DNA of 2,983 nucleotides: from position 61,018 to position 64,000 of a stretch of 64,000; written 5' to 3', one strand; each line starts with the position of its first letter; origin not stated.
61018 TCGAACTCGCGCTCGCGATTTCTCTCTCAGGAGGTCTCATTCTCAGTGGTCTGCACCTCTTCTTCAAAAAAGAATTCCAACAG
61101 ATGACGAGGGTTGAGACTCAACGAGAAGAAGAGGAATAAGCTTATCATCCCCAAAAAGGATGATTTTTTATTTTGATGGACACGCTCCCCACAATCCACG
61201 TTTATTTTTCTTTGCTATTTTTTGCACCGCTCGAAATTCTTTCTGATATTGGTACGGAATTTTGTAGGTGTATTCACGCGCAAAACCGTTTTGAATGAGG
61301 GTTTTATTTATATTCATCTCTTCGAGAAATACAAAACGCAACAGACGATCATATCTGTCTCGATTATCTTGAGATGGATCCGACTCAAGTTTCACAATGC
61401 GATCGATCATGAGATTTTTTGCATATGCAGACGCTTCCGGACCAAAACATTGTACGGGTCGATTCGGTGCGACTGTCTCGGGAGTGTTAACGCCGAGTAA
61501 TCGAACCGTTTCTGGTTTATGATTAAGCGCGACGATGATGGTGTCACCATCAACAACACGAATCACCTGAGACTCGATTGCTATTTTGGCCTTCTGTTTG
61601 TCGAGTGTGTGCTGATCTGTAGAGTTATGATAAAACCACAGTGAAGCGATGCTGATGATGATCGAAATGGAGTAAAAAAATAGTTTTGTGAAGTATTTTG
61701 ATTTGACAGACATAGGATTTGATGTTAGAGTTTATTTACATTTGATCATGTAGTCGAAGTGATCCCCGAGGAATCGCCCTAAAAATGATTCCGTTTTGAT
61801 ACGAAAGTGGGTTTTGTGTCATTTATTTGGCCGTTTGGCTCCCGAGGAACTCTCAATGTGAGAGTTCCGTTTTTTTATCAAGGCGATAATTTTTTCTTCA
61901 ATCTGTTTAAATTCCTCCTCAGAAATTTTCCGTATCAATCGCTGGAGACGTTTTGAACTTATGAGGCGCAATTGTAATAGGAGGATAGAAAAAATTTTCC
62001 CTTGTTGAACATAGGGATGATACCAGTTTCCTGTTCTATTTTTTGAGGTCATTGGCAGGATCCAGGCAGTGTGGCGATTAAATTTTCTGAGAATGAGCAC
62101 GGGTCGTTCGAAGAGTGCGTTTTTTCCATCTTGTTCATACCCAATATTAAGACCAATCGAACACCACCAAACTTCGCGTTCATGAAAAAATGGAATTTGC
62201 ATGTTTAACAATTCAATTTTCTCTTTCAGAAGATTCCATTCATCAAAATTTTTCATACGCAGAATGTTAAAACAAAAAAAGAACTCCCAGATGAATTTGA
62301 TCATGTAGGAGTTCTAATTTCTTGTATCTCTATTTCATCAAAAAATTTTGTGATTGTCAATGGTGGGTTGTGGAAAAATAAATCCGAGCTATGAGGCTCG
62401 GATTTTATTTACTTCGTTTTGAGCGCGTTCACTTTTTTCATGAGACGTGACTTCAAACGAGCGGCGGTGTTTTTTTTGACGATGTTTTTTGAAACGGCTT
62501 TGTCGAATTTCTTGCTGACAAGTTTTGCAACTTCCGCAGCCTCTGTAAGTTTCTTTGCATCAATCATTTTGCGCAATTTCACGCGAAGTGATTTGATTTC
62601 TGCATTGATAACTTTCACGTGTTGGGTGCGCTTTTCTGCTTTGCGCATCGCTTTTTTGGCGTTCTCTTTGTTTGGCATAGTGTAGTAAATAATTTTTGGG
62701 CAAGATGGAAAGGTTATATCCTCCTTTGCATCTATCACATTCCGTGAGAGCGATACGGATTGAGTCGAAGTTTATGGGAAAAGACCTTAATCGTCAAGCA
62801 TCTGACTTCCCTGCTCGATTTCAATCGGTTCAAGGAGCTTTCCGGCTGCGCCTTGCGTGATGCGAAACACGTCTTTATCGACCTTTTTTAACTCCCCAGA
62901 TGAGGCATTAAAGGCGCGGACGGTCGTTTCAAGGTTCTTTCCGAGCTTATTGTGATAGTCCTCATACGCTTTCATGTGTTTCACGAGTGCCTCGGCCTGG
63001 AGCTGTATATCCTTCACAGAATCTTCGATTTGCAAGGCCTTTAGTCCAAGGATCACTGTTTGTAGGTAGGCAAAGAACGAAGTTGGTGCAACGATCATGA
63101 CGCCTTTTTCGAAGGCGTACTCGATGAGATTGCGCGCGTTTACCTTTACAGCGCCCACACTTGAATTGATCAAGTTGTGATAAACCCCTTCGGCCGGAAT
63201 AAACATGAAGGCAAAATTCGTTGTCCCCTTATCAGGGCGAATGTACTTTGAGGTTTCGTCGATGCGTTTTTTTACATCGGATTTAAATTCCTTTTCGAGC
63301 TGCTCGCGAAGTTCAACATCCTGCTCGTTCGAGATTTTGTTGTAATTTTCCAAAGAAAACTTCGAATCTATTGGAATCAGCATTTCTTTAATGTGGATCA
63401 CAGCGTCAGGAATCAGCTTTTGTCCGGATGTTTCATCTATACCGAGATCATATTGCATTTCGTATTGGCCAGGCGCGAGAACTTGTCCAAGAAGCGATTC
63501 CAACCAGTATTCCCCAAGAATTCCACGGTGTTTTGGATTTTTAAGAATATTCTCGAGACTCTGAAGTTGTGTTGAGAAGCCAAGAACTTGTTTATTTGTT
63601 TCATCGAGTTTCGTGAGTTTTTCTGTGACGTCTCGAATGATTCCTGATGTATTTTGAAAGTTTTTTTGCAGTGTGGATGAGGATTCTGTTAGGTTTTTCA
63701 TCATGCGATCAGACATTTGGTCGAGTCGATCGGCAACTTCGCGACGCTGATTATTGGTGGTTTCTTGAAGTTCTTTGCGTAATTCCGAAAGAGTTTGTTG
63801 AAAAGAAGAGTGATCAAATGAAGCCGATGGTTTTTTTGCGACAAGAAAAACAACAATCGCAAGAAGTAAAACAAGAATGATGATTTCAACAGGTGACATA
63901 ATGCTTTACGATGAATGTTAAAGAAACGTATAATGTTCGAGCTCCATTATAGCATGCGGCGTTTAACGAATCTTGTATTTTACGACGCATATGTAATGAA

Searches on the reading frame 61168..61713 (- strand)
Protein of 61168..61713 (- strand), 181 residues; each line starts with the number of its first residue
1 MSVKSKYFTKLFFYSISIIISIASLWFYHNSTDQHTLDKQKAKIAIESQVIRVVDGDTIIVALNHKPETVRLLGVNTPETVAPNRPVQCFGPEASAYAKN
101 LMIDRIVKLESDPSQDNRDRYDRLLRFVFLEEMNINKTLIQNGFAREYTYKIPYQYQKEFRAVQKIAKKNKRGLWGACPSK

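Call 92: search_protein_families(library=pfam, proteins=[window:61168-61713:-], max_evalue=0.001)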
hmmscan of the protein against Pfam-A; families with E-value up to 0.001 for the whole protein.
window:61168-61713:- (181 aa): 1 family
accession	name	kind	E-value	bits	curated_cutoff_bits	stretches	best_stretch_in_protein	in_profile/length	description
PF00565.23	SNase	-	5.2e-24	85.2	21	1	69-175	1-105/107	Staphylococcal nuclease homologue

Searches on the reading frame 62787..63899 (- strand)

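Call 92: search_protein_families(library=pfam, proteins=[window:62787-63899:-], max_evalue=0.001)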
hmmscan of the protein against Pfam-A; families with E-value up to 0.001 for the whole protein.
window:62787-63899:- (370 aa): 2 families
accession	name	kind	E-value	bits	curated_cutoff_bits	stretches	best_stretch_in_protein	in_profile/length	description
PF02646.22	RmuC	-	6.8e-52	176.8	26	1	58-338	2-271/291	RmuC family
PF06103.16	DUF948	-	0.00074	20.1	37.2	0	53-116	25-88/89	Bacterial protein of unknown function (DUF948)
